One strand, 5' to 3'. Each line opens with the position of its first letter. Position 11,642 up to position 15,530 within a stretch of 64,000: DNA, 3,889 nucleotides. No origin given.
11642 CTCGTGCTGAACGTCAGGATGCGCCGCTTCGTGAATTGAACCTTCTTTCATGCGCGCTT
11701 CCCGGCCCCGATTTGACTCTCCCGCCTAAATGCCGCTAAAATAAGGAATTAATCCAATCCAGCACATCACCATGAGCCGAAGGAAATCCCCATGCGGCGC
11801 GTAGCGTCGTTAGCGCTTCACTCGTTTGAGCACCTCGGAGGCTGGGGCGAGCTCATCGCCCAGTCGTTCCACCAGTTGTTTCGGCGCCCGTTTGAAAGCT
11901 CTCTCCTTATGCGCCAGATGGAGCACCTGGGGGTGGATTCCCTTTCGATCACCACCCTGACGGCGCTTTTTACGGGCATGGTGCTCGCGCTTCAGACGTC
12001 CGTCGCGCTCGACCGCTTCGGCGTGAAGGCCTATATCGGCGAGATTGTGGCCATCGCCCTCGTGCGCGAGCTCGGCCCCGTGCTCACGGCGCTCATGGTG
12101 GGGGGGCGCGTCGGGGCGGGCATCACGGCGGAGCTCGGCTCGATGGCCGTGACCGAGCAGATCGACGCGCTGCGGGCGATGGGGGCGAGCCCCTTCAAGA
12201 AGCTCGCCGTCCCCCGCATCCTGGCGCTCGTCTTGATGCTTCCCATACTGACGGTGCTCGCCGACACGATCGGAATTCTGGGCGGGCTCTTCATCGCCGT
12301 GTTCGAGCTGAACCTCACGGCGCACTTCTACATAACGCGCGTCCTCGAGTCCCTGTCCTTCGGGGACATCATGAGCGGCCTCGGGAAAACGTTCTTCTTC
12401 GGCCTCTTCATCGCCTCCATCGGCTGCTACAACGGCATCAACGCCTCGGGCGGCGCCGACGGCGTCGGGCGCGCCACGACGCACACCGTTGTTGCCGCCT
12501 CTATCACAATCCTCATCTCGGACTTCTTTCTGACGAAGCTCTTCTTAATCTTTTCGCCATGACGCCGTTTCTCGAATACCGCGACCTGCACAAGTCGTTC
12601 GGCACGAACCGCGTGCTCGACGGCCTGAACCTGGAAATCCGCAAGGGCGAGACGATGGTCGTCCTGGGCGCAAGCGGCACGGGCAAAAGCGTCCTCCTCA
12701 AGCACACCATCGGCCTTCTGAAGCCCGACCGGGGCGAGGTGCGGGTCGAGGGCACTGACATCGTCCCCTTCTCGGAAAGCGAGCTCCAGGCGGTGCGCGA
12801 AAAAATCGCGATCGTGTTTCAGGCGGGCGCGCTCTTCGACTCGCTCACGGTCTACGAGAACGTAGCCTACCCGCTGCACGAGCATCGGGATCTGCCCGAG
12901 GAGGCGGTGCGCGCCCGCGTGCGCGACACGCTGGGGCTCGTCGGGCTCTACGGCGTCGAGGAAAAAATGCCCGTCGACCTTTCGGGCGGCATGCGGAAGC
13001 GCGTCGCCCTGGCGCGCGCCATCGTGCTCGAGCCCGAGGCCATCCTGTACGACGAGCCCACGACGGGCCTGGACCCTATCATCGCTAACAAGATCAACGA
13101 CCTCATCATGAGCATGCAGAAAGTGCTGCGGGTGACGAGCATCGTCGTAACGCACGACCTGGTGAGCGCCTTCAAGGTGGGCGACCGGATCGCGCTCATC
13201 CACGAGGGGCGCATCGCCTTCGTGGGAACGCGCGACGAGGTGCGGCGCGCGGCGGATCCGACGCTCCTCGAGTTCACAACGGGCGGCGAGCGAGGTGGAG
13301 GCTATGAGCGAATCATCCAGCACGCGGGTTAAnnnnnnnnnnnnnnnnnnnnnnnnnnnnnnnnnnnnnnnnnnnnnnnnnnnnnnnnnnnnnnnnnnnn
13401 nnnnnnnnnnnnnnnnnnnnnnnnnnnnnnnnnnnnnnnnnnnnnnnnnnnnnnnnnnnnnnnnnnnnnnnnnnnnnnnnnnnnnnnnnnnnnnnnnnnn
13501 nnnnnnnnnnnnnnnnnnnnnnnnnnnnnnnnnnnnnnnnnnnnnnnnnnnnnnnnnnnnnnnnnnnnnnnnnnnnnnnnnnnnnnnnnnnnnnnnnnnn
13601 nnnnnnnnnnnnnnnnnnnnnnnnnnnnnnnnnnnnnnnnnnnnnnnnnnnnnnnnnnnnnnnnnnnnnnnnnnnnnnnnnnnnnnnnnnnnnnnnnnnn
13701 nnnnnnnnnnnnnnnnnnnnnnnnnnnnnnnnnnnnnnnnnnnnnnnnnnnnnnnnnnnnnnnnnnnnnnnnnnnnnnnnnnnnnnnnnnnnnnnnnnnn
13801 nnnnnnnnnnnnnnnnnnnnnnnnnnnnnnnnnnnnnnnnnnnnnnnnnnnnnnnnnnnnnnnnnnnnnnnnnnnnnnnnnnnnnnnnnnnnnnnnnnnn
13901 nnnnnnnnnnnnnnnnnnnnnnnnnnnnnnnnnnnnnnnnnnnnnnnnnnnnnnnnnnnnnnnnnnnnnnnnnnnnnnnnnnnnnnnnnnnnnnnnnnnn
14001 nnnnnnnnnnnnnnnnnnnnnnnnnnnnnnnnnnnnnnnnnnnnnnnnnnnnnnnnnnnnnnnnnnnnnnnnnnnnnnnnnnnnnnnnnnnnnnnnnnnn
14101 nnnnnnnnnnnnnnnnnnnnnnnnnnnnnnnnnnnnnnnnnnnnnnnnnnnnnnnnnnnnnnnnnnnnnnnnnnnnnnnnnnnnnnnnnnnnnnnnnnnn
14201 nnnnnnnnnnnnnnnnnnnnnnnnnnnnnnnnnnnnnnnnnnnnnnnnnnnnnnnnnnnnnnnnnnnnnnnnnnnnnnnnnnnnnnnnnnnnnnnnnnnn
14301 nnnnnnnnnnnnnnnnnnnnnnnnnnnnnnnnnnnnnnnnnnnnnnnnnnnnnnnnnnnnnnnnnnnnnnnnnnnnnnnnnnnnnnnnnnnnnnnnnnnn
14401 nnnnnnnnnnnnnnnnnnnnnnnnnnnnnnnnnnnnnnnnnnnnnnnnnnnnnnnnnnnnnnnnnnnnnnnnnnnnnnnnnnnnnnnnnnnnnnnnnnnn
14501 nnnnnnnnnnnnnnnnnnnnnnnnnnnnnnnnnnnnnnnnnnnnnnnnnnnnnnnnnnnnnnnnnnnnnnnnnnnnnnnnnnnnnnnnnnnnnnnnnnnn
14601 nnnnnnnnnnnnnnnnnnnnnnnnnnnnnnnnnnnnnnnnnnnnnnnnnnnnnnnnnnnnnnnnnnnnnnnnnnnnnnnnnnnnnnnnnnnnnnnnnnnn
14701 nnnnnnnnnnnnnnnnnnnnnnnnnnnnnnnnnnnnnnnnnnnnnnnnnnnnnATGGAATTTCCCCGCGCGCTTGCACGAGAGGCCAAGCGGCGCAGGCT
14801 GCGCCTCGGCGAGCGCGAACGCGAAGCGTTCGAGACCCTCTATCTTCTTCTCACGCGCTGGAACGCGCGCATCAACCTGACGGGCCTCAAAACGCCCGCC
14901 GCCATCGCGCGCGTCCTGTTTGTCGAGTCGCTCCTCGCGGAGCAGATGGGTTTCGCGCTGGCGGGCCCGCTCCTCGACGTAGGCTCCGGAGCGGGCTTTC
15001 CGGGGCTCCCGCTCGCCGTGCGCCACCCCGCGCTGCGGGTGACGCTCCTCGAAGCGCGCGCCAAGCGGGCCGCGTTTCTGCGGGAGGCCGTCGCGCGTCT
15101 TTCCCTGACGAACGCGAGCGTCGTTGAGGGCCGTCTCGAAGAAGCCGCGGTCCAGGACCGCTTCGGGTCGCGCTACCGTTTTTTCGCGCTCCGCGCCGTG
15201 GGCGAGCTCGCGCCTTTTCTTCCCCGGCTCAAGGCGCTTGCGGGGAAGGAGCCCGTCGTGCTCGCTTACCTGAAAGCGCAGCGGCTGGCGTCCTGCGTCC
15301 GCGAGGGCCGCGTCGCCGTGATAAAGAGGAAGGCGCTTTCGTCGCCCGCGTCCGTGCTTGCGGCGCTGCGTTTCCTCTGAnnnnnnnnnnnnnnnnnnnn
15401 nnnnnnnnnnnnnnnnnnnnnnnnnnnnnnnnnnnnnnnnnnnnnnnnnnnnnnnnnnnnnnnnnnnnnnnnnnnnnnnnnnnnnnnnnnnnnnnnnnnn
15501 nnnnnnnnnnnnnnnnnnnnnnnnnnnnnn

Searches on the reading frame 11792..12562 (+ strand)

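Call 48: search_protein_families(library=pfam, proteins=[window:11792-12562:+], max_evalue=0.00001)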
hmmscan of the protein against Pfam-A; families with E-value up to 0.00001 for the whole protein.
window:11792-12562:+ (256 aa): 1 family
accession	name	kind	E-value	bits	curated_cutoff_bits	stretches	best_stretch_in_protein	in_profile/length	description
PF02405.21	MlaE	-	1.8e-79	266.7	22.5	1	40-249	2-211/212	Permease MlaE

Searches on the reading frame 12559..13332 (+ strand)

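Call 48: search_protein_families(library=pfam, proteins=[window:12559-13332:+], max_evalue=0.00001)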
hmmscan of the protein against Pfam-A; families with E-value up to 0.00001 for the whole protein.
window:12559-13332:+ (257 aa): 1 family
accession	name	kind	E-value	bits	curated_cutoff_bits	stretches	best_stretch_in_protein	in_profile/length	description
PF00005.33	ABC_tran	-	3.5e-31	109.1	25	1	20-169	1-137/137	ABC transporter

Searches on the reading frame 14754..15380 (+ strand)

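Call 48: search_protein_families(library=pfam, proteins=[window:14754-15380:+], max_evalue=0.00001)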
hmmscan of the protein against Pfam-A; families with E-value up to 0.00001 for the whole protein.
window:14754-15380:+ (208 aa): 1 family
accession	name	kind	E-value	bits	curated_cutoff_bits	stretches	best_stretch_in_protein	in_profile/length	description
PF02527.21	GidB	-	4.4e-31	108.1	27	1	24-188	3-162/184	rRNA small subunit methyltransferase G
